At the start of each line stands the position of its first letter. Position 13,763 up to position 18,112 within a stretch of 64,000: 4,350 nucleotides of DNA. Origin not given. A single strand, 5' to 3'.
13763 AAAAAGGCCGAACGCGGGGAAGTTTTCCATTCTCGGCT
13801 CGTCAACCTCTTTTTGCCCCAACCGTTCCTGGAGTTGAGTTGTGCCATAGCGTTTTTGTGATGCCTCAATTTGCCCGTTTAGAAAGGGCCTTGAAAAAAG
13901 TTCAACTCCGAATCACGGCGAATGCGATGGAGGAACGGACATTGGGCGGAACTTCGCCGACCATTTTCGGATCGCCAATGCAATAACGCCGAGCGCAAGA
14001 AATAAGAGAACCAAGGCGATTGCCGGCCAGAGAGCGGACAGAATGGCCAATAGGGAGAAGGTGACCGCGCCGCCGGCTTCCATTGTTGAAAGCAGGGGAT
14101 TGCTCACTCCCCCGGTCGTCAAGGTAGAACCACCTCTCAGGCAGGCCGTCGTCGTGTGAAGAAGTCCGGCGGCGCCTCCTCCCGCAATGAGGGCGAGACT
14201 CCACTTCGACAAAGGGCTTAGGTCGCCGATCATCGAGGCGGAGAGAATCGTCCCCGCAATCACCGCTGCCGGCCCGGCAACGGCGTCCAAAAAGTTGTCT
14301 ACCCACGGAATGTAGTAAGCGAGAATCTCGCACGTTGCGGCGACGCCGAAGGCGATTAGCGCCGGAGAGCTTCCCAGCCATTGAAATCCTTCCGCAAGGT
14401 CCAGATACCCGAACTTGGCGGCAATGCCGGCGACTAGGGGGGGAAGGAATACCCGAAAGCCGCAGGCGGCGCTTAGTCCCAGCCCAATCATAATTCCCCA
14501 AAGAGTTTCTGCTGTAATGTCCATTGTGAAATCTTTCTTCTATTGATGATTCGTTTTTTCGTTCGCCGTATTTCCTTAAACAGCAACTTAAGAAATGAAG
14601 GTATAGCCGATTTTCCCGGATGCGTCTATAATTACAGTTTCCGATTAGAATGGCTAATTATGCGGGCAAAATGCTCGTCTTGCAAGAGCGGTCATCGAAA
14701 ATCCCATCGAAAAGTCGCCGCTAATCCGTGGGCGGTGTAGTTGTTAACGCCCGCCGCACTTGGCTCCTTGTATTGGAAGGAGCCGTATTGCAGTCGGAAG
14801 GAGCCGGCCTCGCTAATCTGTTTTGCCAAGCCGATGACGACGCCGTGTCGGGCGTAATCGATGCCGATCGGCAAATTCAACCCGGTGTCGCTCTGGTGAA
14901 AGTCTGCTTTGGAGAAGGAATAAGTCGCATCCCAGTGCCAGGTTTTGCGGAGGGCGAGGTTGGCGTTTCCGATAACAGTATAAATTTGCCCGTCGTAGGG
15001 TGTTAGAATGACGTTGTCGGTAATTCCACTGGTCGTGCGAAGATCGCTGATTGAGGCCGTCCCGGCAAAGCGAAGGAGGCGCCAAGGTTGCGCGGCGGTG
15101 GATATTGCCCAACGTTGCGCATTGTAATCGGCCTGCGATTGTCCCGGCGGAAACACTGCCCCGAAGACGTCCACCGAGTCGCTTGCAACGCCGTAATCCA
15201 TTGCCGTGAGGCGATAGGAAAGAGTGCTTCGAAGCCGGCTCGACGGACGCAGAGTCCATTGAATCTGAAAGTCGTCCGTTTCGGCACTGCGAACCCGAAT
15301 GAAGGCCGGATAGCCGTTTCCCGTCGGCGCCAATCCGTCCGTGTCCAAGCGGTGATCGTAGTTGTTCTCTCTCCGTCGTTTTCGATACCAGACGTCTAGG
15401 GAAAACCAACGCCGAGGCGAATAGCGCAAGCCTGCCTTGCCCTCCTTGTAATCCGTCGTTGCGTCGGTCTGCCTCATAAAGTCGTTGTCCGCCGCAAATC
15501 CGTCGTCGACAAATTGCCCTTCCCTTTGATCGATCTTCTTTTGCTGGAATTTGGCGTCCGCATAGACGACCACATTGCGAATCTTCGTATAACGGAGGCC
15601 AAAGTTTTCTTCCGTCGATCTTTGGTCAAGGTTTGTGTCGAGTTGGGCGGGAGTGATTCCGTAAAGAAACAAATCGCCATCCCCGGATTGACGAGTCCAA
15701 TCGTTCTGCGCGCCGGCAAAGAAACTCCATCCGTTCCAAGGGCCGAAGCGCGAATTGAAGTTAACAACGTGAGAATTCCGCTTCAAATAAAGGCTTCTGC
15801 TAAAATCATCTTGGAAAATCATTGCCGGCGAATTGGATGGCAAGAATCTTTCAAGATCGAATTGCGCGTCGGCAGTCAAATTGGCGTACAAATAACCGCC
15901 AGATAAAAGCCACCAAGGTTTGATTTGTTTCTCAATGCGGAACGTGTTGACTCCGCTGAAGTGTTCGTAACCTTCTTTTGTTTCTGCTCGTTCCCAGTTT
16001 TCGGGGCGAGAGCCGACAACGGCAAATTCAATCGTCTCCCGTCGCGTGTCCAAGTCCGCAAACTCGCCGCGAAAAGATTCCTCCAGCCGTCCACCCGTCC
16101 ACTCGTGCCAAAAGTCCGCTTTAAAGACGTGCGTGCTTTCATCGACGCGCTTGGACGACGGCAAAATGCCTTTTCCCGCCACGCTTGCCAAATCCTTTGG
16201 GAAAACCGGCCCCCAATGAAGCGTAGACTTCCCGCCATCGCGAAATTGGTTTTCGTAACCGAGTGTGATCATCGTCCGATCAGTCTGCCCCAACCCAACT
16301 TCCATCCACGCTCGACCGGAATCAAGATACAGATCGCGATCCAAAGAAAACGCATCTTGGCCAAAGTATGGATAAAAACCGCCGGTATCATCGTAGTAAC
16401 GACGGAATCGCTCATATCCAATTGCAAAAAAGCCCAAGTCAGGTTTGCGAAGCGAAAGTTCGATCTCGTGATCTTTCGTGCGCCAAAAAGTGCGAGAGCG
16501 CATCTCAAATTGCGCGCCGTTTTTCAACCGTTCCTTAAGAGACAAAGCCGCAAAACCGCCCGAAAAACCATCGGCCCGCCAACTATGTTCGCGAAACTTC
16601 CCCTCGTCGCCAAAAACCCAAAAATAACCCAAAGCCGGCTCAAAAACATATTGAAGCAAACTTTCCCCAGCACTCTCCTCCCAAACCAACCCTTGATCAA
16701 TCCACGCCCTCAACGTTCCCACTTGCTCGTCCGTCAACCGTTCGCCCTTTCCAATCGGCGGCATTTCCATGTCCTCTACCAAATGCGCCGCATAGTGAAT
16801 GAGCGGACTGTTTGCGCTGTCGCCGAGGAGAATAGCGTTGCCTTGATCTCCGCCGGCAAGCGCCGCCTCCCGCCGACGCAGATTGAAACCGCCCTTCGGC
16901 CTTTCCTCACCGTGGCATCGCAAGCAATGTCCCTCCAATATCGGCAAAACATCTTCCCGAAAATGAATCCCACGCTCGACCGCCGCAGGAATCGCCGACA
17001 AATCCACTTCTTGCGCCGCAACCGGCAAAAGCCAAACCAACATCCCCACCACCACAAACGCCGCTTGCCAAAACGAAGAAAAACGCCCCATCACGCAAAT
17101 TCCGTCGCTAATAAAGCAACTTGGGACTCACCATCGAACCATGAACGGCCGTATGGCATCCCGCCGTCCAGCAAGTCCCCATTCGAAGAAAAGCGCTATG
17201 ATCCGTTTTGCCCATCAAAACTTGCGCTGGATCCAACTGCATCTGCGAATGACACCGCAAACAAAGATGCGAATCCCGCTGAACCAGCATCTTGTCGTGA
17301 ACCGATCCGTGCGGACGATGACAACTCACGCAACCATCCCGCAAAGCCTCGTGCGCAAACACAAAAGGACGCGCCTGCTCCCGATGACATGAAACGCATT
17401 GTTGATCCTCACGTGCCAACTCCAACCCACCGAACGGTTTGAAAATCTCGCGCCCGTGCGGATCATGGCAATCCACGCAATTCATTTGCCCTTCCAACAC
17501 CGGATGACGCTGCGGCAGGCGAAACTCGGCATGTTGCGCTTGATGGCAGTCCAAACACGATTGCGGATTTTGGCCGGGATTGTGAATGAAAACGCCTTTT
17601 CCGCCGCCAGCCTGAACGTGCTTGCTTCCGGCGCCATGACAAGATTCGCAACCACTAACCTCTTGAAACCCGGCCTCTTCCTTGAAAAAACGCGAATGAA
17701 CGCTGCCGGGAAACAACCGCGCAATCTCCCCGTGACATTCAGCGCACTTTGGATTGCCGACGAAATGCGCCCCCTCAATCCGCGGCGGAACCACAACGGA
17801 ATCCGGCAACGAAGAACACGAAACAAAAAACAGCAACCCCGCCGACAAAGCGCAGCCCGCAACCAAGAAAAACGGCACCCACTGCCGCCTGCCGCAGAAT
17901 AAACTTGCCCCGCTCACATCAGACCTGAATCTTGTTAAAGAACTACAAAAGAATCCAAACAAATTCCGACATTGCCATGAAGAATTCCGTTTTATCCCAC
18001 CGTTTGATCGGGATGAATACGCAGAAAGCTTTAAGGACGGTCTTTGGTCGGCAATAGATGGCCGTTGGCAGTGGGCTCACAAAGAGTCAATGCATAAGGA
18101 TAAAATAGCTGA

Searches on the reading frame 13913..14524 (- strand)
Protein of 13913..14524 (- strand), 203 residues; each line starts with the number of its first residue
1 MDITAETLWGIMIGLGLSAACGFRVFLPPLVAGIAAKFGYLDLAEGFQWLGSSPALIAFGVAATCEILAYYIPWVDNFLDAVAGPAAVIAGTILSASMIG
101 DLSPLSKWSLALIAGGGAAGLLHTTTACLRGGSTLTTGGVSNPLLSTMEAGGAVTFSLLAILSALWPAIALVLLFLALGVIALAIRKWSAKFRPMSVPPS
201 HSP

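Call 82: search_protein_families(library=pfam, proteins=[window:13913-14524:-], max_evalue=0.00001)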
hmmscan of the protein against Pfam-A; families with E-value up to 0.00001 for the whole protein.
window:13913-14524:- (203 aa): 1 family
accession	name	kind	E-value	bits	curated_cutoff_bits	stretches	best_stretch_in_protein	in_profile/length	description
PF13548.11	DUF4126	-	2.5e-49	167.8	27.5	1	11-183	1-171/175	Domain of unknown function (DUF4126)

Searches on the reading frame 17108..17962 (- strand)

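Call 82: search_protein_families(library=pfam, proteins=[window:17108-17962:-], max_evalue=0.00001)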
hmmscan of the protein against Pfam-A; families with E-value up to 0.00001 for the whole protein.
window:17108-17962:- (284 aa): 3 families
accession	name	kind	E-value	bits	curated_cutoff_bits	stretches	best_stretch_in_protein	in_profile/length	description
PF09699.15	Paired_CXXCH_1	-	8.5e-18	64.2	20.6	2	204-241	1-39/41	Doubled CXXCH motif (Paired_CXXCH_1)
PF14522.11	Cytochrome_C7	-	5.5e-09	36.2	24.8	0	132-194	12-67/67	Cytochrome c7 and related cytochrome c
PF14537.11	Cytochrom_c3_2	-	2e-08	35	25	0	68-113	24-68/79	Cytochrome c3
